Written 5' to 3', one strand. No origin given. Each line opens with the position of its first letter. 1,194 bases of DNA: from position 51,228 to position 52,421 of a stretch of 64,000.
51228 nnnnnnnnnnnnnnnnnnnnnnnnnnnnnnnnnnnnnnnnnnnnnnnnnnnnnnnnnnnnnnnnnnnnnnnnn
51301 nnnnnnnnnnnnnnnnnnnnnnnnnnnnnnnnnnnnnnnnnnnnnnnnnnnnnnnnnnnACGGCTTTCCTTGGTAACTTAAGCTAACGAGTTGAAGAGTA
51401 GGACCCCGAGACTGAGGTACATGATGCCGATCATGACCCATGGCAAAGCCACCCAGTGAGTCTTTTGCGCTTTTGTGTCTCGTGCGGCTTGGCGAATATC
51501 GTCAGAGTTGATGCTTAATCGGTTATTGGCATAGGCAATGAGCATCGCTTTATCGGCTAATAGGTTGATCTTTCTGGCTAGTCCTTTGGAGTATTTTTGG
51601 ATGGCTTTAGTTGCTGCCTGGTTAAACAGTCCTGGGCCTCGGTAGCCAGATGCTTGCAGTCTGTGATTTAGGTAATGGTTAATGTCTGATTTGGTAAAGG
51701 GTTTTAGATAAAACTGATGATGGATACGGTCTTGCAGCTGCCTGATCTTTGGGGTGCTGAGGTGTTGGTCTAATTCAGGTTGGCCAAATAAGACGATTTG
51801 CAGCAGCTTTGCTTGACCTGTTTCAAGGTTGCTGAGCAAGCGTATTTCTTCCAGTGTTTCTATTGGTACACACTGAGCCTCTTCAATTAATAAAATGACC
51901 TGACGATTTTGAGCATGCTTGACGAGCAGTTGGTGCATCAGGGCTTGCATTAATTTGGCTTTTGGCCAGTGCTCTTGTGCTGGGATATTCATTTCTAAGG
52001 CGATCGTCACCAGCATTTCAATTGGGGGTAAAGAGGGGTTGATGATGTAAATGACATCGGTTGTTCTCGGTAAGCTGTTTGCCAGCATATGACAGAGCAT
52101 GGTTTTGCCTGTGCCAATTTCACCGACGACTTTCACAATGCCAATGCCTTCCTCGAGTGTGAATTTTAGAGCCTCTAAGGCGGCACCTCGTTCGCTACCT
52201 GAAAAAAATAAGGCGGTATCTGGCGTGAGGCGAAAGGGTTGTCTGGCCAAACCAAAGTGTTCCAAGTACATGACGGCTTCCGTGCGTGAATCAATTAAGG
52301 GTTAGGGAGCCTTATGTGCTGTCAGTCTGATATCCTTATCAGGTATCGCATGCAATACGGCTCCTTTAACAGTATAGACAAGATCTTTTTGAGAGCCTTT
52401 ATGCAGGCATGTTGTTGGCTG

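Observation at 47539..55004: Orphan pilus-type module with no machinery core: MshM/MshN-like pair, two non-canonical pilin-like proteins, tailed PilU and a pseudokinase 7TMR-DISM receptor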

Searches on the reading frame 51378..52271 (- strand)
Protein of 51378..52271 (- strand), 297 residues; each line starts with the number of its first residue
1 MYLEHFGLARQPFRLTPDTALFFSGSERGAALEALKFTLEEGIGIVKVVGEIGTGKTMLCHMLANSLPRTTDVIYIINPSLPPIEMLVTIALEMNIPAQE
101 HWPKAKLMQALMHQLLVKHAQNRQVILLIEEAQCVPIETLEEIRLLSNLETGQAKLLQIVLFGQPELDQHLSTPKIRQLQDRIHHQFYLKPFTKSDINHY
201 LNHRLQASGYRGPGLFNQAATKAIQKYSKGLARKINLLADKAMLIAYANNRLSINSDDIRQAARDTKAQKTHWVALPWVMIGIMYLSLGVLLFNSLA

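Call 3: search_protein_families(library=pfam, proteins=[window:51378-52271:-], max_evalue=0.1)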
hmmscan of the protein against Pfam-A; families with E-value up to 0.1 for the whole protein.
window:51378-52271:- (297 aa): 11 families
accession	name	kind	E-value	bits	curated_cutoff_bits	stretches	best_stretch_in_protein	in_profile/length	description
PF13401.12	AAA_22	-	3.9e-23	82.6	27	1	44-170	6-129/130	AAA domain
PF13191.12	AAA_16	-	2.6e-05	25.2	32.6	1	29-151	6-160/167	AAA ATPase domain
PF00004.35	AAA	-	0.0007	20.5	21.2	1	48-133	3-67/131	ATPase family associated with various cellular activities (AAA)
PF00005.33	ABC_tran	-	0.002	19.2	25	1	33-100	2-67/137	ABC transporter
PF20720.3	nSTAND3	-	0.0025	18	27.2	1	44-76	18-51/155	Novel STAND NTPase 3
PF07728.20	AAA_5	-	0.008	16.6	22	1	48-147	4-91/139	AAA domain (dynein-related subfamily)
PF05621.17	TniB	-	0.0091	15.9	22.4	1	46-183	38-179/189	Bacterial TniB protein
PF01637.24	ATPase_2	-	0.017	15.4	33.2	1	27-107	3-87/225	ATPase domain predominantly from Archaea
PF24883.2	NPHP3_N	-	0.038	14.6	24.8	0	47-127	26-91/164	Nephrocystin 3, N-terminal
PF13604.12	AAA_30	-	0.054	13.7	27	0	33-69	8-44/191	AAA domain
PF05729.18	NACHT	-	0.065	13.5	26.7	0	46-67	3-24/167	NACHT domain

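Call 4: search_protein_families(library=ncbifam, proteins=[window:51378-52271:-], max_evalue=0.1)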
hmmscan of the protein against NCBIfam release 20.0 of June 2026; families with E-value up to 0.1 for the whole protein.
window:51378-52271:- (297 aa): 19 families
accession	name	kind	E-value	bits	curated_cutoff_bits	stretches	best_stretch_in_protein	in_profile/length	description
TIGR03015.1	pepcterm_ATPase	hypoth_equivalog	1.4e-59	201.7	324.5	1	1-266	1-266/269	XrtA/PEP-CTERM system-associated ATPase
TIGR02928.1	TIGR02928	subfamily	3.9e-05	22.7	181.3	1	47-270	44-279/366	orc1/cdc6 family replication initiation protein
NF010170.0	PRK13651.1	equivalog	0.0027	16.7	432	1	31-125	22-97/308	cobalt transporter ATP-binding subunit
TIGR03881.1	KaiC_arch_4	hypoth_equivalog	0.0043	16.8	247.8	1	45-108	23-85/231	KaiC domain-containing protein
NF011692.0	PRK15112.1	equivalog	0.014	15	452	1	30-76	28-73/269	putrescine export ABC transporter ATP-binding protein SapF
TIGR03269.1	met_CoM_red_A2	equivalog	0.02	13.4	517.1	1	30-64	14-47/530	methyl coenzyme M reductase system, component A2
NF010061.0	PRK13538.1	equivalog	0.024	14.1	195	1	32-65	21-53/211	cytochrome c biogenesis heme-transporting ATPase CcmA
TIGR03375.1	type_I_sec_LssB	subfamily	0.033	12.5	693.1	1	27-71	478-521/696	type I secretion system permease/ATPase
NF047389.1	ATPase_Sll1717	subfamily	0.039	13.1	75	0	48-98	34-82/454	P-loop ATPase, Sll1717 family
NF045998.1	cleave_ABC_plasm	equivalog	0.047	11.9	500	1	46-159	496-613/673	Mbov_0121 family peptidase domain-containing ABC transporter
NF043071.1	DppF_dipep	equivalog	0.062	12.7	660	1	22-64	29-70/331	dipeptide ABC transporter ATP-binding subunit DppF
TIGR01188.1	drrA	subfamily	0.066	12.5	312.45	0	30-67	7-43/302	daunorubicin resistance ABC transporter, ATP-binding protein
NF008453.0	PRK11308.1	subfamily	0.069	12.4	408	0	23-64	29-69/334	dipeptide ABC transporter ATP-binding protein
TIGR02868.1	CydC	equivalog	0.071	11.7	329.05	0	27-69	348-387/530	thiol reductant ABC exporter subunit CydC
TIGR02237.1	recomb_radB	equivalog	0.073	12.9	172.4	0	39-76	9-46/210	DNA repair and recombination protein RadB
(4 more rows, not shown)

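Call 6: find_related_loci(query=window:51378-52271:-, collection=genome_contigs, flank=10000)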
Query window:51378-52271:- (297 aa) in genome_contigs; peptide patterns used: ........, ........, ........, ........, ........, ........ (x = any residue, [..] = any of these).
599 stretches matched a pattern (row limit reached: there are more); 563 encode a relative of the query (tblastn E <= 1e-3); the best 80 are kept; 80 distinct loci.
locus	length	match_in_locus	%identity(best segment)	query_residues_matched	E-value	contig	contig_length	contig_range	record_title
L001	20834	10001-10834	56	1-279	1e-101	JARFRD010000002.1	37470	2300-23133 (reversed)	MAG: Gammaproteobacteria bacterium isolate MAG_Ve_Sed_41 k141_4607025, whole genome shotgun sequence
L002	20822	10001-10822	56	1-273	2e-101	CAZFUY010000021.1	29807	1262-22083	MAG TPA_asm: uncultured Thiotrichaceae bacterium isolate SRP128015_co3_148 genome assembly, contig: NODE_1308_length_298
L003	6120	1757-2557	56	1-267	1e-100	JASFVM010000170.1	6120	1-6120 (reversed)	MAG: Gammaproteobacteria bacterium isolate D1105M20metaG_Bin_313 D1105M20metaG_FD_scaffold_4904_c1, whole genome shotgun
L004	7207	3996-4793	57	1-266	1e-100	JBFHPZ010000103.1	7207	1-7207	MAG: Gammaproteobacteria bacterium isolate Mix_sand08.2021.06.G.6 k141_3133920_length_7207_cov_7.0000, whole genome shot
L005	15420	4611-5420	55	1-270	3e-100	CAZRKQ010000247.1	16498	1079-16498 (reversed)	MAG TPA_asm: uncultured Thiotrichaceae bacterium isolate binchicken_co231_10 genome assembly, contig: k141_1265517, whol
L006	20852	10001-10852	54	1-283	8e-99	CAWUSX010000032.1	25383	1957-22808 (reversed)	MAG: uncultured Gammaproteobacteria bacterium isolate HER19_SLT_250_bin_4_1 genome assembly, contig: HER19_SLT_250_bin_4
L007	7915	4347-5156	54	1-270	6e-99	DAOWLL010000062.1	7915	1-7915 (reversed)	MAG TPA_asm: Gammaproteobacteria bacterium isolate CSMAG_2781 CSMAG_2781_k141_5988_length_7915_cov_18.0000, whole genome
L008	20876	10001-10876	52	1-293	1e-98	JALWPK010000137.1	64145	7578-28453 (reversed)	MAG: Gammaproteobacteria bacterium isolate M2_maxbin2_scaf2bin.326 M2_NODE_277_length_64145_cov_11.018651, whole genome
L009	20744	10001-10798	54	1-266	4e-98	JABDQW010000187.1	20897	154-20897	MAG: Gammaproteobacteria bacterium isolate Site_C13 k127_515973, whole genome shotgun sequence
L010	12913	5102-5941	53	1-281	5e-98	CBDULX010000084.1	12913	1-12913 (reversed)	MAG TPA_asm: uncultured Gammaproteobacteria bacterium isolate SRR22808123_concoct_97 genome assembly, contig: ERZ2504345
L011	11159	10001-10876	53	1-290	1e-97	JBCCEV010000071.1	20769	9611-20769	MAG: Pseudomonadota bacterium isolate P01_B01_bin.115 k141_1585400_length_20769_cov_19.8469, whole genome shotgun sequen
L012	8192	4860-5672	55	1-271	1e-97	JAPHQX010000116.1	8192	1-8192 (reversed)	MAG: Gammaproteobacteria bacterium isolate N1D-Bin_17 c_000001085001, whole genome shotgun sequence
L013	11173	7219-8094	52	1-293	3e-100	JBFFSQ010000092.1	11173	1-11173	MAG: Gammaproteobacteria bacterium isolate Mix_mud21.2022.07.52 k141_1604603_length_11173_cov_21.7214, whole genome shot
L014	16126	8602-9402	54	1-267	3e-96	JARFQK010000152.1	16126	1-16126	MAG: Gammaproteobacteria bacterium isolate MAG_Ve_Sed_22 k141_3571140, whole genome shotgun sequence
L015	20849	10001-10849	52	1-284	4e-93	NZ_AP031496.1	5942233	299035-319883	Halioxenophilus aromaticivorans strain KU68F chromosome, complete genome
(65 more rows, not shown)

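Call 15: list_cluster_members(proteins=[P0001, window:51378-52271:-, window:47539-48867:-])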
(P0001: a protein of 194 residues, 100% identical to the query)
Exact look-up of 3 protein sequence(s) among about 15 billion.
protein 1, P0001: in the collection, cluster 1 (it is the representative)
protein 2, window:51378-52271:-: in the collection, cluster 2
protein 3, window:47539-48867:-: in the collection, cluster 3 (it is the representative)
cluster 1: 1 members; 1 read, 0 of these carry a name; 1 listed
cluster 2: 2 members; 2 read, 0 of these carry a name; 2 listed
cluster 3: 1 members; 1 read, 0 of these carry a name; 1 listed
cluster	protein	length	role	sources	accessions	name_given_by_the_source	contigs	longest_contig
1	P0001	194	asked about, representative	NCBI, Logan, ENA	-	-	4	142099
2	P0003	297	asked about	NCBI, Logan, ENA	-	-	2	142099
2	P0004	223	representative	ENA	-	-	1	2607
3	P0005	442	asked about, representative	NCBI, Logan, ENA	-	-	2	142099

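Call 20: search_protein_families(library=pfam, proteins=[L008:17245-18822:+, L008:18812-19438:+, L008:19435-19821:+, L008:11423-13042:+, L008:10001-11380:+, L008:13063-14328:+], max_evalue=0.1)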
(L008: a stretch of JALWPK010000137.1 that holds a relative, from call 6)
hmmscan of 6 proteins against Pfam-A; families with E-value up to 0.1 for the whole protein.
L008:17245-18822:+ (525 aa): 0 families

L008:18812-19438:+ (208 aa): 1 family
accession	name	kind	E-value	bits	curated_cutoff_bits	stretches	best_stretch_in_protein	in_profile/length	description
PF20554.3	DUF6766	-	0.058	13.1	27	1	16-77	14-72/221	Domain of unknown function (DUF6766)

L008:19435-19821:+ (128 aa): 1 family
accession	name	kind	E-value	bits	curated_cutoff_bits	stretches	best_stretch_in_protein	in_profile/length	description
PF25369.1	SH3_VIII-1_N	-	0.013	15.3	27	1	97-117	19-39/45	Myosin-1-like, N-terminal SH3 domain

L008:11423-13042:+ (539 aa): 2 families
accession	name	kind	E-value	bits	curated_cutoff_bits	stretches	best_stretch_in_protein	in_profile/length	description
PF00263.26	Secretin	-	3e-40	138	27.5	1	333-515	1-167/169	Bacterial type II and III secretion system protein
PF07655.18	Secretin_N_2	-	3.9e-07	30.9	23.4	1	142-215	2-79/91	Secretin N-terminal domain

L008:10001-11380:+ (459 aa): 14 families
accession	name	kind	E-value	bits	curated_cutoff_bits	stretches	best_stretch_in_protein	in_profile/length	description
PF13401.12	AAA_22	-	1.1e-28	100.6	27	1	41-171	3-130/130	AAA domain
PF13191.12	AAA_16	-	2.8e-07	31.6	32.6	1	31-153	11-162/167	AAA ATPase domain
PF05036.18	SPOR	-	0.00098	19.8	21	1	361-438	4-75/76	SPOR domain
PF25201.1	nSTAND6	-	0.0015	19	27.7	1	43-135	18-113/148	Novel STAND NTPase 6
PF20720.3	nSTAND3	-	0.0015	18.6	27.2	1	38-79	12-54/155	Novel STAND NTPase 3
PF07728.20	AAA_5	-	0.013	16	22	1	48-148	4-92/139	AAA domain (dynein-related subfamily)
PF13604.12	AAA_30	-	0.014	15.6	27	1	33-142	8-107/191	AAA domain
PF00004.35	AAA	-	0.023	15.6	21.2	1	48-136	3-70/131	ATPase family associated with various cellular activities (AAA)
PF10923.14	BrxC_BrxD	-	0.028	13.8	22.2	1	36-88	41-92/414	BREX system ATP-binding protein BrxC/D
PF13245.12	AAA_19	-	0.035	14.7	25.1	0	40-156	8-120/134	AAA domain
PF00005.33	ABC_tran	-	0.036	15.1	25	0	40-83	9-51/137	ABC transporter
PF25199.1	nSTAND_NTPase5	-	0.056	13.7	34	0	40-84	38-83/145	Novel STAND NTPase 5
PF14532.12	Sigma54_activ_2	-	0.058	14.1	25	0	48-176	26-120/138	Sigma-54 interaction domain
PF01637.24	ATPase_2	-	0.064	13.5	33.2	0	28-136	4-123/225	ATPase domain predominantly from Archaea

L008:13063-14328:+ (421 aa): 18 families
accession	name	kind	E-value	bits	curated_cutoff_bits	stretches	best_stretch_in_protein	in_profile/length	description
PF07719.23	TPR_2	-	2.9e-15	55.5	27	2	259-290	3-34/34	Tetratricopeptide repeat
PF14559.12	TPR_19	-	1.9e-13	51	25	2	238-300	6-68/68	Tetratricopeptide repeat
PF13432.12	TPR_16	-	2.2e-11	44.4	32.7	2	227-291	1-65/65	Tetratricopeptide repeat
PF00515.34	TPR_1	-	1.8e-10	40.6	27.8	1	258-290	2-34/34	Tetratricopeptide repeat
PF13431.12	TPR_17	-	1.1e-08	35.1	24.4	0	326-354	5-33/34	Tetratricopeptide repeat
PF13428.12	TPR_14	-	2.4e-08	34.3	23.5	1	258-300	2-44/44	Tetratricopeptide repeat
PF13176.12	TPR_7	-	2.6e-08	33.7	27.9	1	373-401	4-32/36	Tetratricopeptide repeat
PF13181.12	TPR_8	-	6.1e-08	32.7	25.7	1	259-289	3-33/34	Tetratricopeptide repeat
PF13424.12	TPR_12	-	1.2e-07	32.3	30.1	1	370-400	47-77/77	Tetratricopeptide repeat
PF23914.1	TPR_CcmH_CycH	-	2.3e-06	28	42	1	235-290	99-154/158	Cytochrome c-type biogenesis protein H TPR domain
PF24575.1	TPR_Slam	-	3.8e-05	24.5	35.2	1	218-278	42-102/104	Surface lipoprotein assembly modifier, N-terminal TPR repeats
PF13174.12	TPR_6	-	4.4e-05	24.3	26.3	1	258-288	1-31/33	Tetratricopeptide repeat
PF13414.12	TPR_11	-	0.00078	19.5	26.8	0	268-300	5-37/42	TPR repeat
PF25064.1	ARM_TT21_5th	-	0.0014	19.4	27.8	1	234-284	12-62/117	TT21 fifth ARM repeats domain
PF25063.1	ARM_TT21_C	-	0.0014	19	35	1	236-377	34-173/209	Tetratricopeptide repeat protein 21 C-terminal ARM domain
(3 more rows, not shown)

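Call 38: find_homologous_proteins(query=window:51378-52271:-, max_evalue=1e-30)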
Query window:51378-52271:- (297 aa): 7971 proteins with E <= 1e-30 among 8000 candidates; the best 120 are listed.
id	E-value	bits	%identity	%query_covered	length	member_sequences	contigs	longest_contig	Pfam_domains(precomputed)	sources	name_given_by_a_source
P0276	1.9e-131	456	69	100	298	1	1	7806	PF13401.13,PF13191.13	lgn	-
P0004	3.4e-129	449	100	68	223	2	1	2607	PF13401.13,PF13191.13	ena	-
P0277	2.3e-113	397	60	100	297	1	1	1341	PF13401.13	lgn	-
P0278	2.6e-101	357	59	90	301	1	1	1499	PF13401.13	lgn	-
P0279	9.7e-100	352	58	90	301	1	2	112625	PF13401.13,PF13191.13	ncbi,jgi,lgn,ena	jgi:hypothetical protein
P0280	7.5e-99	349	59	90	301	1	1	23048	PF13401.13,PF13191.13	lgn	-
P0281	2.4e-98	347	60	90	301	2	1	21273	PF13401.13,PF13191.13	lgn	-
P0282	5.1e-98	346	59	90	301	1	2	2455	PF13401.13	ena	-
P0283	1.3e-96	342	55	98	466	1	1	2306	PF13401.13,PF13191.13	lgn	-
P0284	6.3e-96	339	58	90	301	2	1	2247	PF13401.13,PF13191.13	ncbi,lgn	-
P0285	1.0e-95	339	55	98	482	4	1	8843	PF13401.13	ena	-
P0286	1.2e-95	339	58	90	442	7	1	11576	PF13401.13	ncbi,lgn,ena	-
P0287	1.4e-95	338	58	90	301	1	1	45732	PF13401.13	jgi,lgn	jgi:type II secretory pathway predicted ATPase ExeA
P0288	1.9e-95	338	57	93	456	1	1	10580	PF05036.19,PF13401.13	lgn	-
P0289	3.7e-95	337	58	92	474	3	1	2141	PF13401.13,PF13191.13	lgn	-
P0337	5.1e-92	327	57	90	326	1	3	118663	PF13401.13,PF13191.13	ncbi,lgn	-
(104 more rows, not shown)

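Call 39: find_encoding_contigs(protein=P0279, flank=10000, max_places=2)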
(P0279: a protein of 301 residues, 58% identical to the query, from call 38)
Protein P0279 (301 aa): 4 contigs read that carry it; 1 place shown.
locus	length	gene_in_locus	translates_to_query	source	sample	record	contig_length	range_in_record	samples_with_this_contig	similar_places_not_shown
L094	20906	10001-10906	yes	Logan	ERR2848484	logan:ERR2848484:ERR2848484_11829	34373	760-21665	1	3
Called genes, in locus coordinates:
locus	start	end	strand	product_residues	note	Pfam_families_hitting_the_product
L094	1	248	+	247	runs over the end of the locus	PF01027:Bax1-I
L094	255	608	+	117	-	PF02635:DsrE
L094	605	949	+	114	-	PF02635:DsrE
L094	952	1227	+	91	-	PF04077:DsrH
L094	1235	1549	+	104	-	PF04358:DsrC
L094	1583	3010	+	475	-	PF12710:HAD (weak), PF01040:UbiA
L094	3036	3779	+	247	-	PF00106:adh_short, PF08659:KR (weak), PF13561:adh_short_C2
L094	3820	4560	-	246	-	PF10411:DsbC_N, PF13098:Thioredoxin_2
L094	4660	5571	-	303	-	PF01842:ACT (weak), PF00551:Formyl_trans_N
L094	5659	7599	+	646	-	PF05430:Methyltransf_30, PF01266:DAO, PF13450:NAD_binding_8 (weak)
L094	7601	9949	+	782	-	PF07696:7TMR-DISMED2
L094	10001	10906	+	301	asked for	PF13191:AAA_16 (faint), PF13401:AAA_22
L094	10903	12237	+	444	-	PF07719:TPR_2 (faint), PF00515:TPR_1 (faint), PF13431:TPR_17 (faint)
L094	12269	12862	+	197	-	-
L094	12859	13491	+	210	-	-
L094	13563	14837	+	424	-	PF00437:T2SSE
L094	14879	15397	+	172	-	-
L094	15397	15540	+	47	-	-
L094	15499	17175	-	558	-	PF00364:Biotin_lipoyl, PF25919:BSH_CusB (faint), PF25984:BSH_YknX (faint), PF00364:Biotin_lipoyl, PF02817:E3_binding, PF00198:2-oxoacid_dh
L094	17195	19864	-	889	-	PF28598:PDH_E1_N, PF00456:Transketolase_N, PF17831:PDH_E1_M, PF22613:Transketolase_C_1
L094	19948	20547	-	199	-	PF01510:Amidase_2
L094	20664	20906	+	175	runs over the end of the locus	PF13650:Asp_protease_2, PF13975:gag-asp_proteas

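Call 40: find_encoding_contigs(protein=P0287, flank=10000, max_places=2)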
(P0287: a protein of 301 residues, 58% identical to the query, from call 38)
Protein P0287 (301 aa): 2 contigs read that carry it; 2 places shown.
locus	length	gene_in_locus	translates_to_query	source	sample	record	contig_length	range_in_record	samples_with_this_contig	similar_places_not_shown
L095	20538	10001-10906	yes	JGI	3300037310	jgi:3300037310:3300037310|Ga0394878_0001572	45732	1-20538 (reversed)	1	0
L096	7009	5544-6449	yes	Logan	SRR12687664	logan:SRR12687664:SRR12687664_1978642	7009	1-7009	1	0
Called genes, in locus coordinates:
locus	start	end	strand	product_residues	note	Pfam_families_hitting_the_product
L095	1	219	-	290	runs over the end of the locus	PF14496:NEL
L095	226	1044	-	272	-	-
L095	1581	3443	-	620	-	PF13667:ThiC-associated, PF01964:ThiC_Rad_SAM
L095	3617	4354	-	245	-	PF10411:DsbC_N, PF13098:Thioredoxin_2, PF13462:Thioredoxin_4 (faint)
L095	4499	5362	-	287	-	PF01842:ACT (weak), PF00551:Formyl_trans_N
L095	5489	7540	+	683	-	PF05430:Methyltransf_30, PF01266:DAO, PF13450:NAD_binding_8 (weak)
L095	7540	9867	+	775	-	PF07696:7TMR-DISMED2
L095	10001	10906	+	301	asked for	PF13401:AAA_22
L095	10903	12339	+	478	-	-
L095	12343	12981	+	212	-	-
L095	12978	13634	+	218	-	-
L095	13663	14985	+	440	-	PF00437:T2SSE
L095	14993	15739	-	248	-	PF01987:AIM24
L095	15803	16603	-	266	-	PF00899:ThiF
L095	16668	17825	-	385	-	PF03692:CxxCxxCC (weak)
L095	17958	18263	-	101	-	PF22600:MTPAP-like_central (weak), PF01909:NTP_transf_2 (weak), PF18765:Polbeta (weak)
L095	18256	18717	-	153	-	PF08780:NTase_sub_bind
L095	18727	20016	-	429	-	PF00709:Adenylsucc_synt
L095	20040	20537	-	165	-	?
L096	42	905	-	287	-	PF01842:ACT (weak), PF00551:Formyl_trans_N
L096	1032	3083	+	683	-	PF05430:Methyltransf_30, PF01266:DAO, PF13450:NAD_binding_8 (weak)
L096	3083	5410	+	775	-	PF07696:7TMR-DISMED2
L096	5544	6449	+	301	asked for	PF13401:AAA_22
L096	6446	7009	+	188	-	?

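Call 56: search_protein_families(library=pfam, proteins=[L094:12859-13491:+, L094:12269-12862:+, L094:14879-15397:+], max_evalue=0.1)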
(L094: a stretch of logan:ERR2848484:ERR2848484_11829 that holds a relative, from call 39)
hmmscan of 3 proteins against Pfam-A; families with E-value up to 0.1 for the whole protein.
L094:12859-13491:+ (210 aa): 0 families

L094:12269-12862:+ (197 aa): 0 families

L094:14879-15397:+ (172 aa): 0 families

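Call 59: list_cluster_members(proteins=[P0279, P0287, P0280, P0281, P0284, P0276, P0277, P0005])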
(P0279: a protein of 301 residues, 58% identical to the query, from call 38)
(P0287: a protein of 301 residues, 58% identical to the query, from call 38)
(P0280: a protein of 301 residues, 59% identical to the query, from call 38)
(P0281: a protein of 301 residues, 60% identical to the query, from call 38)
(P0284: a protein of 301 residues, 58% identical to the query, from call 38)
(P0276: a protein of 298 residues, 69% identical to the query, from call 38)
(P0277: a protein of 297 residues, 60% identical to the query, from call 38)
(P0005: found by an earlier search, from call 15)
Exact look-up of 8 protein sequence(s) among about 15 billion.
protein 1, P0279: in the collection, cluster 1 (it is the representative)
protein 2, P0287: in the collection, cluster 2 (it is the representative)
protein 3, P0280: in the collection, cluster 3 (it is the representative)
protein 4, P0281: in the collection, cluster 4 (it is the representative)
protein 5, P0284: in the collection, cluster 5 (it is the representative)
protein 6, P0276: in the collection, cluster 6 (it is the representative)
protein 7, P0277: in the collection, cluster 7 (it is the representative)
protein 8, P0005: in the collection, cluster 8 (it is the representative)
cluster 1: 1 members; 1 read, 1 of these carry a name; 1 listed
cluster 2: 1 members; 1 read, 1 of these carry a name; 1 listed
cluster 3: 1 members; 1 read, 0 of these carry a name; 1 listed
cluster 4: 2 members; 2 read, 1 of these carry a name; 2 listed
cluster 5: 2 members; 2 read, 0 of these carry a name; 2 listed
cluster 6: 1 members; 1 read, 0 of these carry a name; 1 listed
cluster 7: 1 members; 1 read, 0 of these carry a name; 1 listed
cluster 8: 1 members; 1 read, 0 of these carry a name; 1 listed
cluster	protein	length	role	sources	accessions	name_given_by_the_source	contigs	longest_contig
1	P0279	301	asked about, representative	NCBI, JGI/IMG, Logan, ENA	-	hypothetical protein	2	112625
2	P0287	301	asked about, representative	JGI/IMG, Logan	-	type II secretory pathway predicted ATPase ExeA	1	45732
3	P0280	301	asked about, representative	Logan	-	-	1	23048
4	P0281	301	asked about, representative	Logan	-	-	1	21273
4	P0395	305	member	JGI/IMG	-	MSHA biogenesis protein MshM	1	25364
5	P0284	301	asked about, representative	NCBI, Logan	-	-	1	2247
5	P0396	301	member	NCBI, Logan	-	-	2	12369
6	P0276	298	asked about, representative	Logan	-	-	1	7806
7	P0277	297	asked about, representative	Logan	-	-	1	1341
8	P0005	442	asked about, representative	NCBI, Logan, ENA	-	-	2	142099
